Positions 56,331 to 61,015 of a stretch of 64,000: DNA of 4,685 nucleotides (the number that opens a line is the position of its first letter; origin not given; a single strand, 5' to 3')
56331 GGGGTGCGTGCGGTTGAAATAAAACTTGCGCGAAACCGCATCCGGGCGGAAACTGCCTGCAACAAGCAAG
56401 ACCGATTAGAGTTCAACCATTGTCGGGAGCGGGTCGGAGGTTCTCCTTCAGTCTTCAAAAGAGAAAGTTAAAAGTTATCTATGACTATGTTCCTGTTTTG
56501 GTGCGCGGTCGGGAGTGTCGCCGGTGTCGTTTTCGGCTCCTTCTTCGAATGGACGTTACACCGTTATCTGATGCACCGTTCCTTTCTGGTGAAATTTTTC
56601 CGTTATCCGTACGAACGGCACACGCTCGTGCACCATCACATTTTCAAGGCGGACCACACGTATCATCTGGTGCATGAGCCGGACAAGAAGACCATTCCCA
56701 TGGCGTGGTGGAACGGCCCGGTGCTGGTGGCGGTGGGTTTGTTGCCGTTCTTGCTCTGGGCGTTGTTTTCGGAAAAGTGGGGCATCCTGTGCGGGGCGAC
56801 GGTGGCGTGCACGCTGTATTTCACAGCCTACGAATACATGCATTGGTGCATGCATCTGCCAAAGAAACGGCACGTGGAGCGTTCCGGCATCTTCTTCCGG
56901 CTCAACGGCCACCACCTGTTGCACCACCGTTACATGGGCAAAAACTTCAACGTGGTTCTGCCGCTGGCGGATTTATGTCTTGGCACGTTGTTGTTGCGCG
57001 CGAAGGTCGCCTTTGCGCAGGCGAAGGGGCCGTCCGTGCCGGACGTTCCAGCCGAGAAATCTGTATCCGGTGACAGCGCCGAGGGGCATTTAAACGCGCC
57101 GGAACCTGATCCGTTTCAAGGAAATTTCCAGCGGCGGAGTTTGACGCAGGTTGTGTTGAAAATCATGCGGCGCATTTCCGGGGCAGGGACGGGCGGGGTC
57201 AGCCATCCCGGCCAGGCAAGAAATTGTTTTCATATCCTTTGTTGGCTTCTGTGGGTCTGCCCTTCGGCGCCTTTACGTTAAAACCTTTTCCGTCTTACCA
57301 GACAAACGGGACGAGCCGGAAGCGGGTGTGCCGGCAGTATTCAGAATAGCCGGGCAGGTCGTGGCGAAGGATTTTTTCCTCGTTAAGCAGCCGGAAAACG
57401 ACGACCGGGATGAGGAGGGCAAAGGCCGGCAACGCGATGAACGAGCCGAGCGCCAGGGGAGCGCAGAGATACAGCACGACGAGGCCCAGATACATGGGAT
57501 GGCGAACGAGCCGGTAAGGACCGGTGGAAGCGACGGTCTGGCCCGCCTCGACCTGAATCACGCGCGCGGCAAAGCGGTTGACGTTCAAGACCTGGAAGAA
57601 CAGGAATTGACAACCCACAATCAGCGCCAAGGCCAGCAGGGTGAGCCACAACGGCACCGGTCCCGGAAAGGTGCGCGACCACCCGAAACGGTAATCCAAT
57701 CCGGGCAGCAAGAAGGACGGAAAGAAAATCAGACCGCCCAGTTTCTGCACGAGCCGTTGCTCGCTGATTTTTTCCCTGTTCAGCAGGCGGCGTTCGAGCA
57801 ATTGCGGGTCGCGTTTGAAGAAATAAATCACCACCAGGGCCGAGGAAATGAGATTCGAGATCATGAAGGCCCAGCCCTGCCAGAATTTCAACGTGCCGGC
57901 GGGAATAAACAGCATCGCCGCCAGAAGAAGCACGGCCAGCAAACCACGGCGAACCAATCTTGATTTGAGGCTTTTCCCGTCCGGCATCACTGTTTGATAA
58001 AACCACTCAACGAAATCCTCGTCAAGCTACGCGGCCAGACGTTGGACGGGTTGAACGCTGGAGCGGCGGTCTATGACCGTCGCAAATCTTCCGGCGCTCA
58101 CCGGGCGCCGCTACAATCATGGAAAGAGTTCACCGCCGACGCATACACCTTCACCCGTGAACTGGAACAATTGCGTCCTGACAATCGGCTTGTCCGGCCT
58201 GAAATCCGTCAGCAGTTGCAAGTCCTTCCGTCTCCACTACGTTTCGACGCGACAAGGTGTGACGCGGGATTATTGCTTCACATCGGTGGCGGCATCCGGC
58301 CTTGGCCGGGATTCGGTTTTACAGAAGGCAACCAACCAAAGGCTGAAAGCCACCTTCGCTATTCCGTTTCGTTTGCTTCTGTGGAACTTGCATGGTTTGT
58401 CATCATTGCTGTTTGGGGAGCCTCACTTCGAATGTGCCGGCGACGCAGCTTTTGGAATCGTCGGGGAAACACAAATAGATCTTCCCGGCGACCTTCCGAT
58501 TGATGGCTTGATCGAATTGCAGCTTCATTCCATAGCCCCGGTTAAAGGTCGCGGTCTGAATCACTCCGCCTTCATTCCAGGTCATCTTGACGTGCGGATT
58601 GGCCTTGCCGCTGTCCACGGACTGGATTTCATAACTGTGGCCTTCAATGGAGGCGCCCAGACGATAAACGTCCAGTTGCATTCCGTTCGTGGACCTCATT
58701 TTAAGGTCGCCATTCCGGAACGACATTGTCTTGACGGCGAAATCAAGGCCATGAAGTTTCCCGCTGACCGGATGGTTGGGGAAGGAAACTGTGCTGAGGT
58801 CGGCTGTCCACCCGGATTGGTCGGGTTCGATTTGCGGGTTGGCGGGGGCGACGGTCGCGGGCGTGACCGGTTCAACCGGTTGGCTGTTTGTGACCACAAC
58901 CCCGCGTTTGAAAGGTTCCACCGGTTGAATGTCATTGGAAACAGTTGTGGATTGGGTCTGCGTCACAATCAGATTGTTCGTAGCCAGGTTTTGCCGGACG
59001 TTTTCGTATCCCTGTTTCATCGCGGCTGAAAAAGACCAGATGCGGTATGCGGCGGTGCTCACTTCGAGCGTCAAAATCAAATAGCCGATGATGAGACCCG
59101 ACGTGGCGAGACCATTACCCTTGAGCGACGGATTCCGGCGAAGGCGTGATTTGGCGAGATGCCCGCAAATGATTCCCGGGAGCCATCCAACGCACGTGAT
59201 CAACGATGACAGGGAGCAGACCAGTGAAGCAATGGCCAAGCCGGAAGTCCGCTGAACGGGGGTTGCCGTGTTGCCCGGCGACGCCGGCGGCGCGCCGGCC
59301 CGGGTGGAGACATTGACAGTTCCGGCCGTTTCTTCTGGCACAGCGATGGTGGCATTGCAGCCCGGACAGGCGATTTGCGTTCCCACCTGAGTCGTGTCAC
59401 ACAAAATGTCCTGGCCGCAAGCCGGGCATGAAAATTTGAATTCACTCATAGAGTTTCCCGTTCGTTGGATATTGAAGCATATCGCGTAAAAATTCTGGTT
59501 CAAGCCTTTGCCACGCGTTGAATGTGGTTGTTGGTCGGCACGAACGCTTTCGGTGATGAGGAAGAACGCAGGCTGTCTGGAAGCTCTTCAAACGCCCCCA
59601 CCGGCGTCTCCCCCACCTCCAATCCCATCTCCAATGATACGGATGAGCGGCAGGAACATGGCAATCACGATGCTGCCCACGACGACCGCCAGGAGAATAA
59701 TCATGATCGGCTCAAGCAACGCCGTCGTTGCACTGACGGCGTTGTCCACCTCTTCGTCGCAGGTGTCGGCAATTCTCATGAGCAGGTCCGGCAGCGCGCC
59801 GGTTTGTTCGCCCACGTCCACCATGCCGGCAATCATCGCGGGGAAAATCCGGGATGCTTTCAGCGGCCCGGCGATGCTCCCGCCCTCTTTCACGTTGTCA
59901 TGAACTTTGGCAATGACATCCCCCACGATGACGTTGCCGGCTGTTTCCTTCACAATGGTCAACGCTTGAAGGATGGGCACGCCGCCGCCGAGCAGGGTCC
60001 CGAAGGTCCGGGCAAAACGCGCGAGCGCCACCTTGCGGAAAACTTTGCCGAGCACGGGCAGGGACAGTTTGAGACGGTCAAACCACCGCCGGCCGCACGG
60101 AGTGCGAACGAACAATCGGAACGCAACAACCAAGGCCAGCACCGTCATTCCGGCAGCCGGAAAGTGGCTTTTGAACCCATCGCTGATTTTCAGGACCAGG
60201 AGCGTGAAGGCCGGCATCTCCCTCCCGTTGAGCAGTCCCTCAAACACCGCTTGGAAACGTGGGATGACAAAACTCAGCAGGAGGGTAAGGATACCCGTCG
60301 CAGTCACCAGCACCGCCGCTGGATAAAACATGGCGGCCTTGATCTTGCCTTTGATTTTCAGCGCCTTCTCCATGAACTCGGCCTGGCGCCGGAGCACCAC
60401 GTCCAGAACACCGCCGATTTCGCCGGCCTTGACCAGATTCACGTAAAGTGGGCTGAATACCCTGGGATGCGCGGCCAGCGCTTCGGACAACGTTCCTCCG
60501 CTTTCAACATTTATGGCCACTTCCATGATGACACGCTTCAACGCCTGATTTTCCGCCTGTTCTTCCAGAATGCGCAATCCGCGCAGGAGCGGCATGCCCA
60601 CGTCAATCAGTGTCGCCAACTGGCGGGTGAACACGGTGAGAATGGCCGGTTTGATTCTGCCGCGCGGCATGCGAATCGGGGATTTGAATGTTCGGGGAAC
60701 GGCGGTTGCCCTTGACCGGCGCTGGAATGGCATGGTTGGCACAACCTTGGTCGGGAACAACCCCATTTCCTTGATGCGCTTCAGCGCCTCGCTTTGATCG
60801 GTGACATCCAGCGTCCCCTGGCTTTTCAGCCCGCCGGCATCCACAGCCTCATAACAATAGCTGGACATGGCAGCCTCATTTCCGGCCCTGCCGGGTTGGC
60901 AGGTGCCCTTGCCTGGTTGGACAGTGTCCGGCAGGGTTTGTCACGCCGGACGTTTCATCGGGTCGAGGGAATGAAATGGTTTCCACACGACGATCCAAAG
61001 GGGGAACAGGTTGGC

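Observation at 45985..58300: At least eight co-oriented fragments of a dpnI-like paralog scattered over 12 kb downstream of the intact gene, bracketing small cassettes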

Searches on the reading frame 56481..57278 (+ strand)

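Call 6: search_protein_families(library=pfam, proteins=[window:56481-57278:+], max_evalue=0.01)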
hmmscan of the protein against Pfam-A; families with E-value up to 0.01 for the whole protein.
window:56481-57278:+ (266 aa): 1 family
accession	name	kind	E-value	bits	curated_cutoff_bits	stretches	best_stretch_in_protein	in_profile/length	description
PF04116.19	FA_hydroxylase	-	2.7e-06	28.3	31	1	13-169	2-132/132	Fatty acid hydroxylase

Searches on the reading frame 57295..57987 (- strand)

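Call 6: search_protein_families(library=pfam, proteins=[window:57295-57987:-], max_evalue=0.01)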
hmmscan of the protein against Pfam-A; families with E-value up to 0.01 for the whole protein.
window:57295-57987:- (230 aa): 3 families
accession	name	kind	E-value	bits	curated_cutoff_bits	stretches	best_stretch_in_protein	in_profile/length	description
PF04191.18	PEMT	-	1.9e-08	35.1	25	1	117-208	4-99/105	Phospholipid methyltransferase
PF04140.19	ICMT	-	3e-07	31.2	24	1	122-208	5-94/95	Isoprenylcysteine carboxyl methyltransferase (ICMT) family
PF01222.22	ERG4_ERG24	-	0.00016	21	27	1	141-230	340-432/432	Ergosterol biosynthesis ERG4/ERG24 family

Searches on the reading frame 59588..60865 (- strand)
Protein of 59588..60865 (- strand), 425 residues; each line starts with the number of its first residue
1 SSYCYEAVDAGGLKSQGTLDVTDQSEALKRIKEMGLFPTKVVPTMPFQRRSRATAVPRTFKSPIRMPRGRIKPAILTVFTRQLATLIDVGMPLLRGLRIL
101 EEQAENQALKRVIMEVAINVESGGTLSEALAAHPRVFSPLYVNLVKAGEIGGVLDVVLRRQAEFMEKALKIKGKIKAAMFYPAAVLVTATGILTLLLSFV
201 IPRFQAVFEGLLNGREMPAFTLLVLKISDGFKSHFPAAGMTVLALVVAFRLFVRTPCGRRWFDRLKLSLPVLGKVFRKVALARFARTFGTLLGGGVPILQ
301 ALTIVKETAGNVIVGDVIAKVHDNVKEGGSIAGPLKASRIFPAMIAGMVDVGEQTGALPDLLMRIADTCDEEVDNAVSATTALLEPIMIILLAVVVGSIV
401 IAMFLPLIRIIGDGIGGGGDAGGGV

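Call 6: search_protein_families(library=pfam, proteins=[window:59588-60865:-], max_evalue=0.01)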
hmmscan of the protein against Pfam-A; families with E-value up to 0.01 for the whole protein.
window:59588-60865:- (425 aa): 1 family
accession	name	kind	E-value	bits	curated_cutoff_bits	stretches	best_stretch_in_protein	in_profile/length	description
PF00482.28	T2SSF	-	7.7e-64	213.7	25.2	2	79-202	1-125/125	Type II secretion system (T2SS), protein F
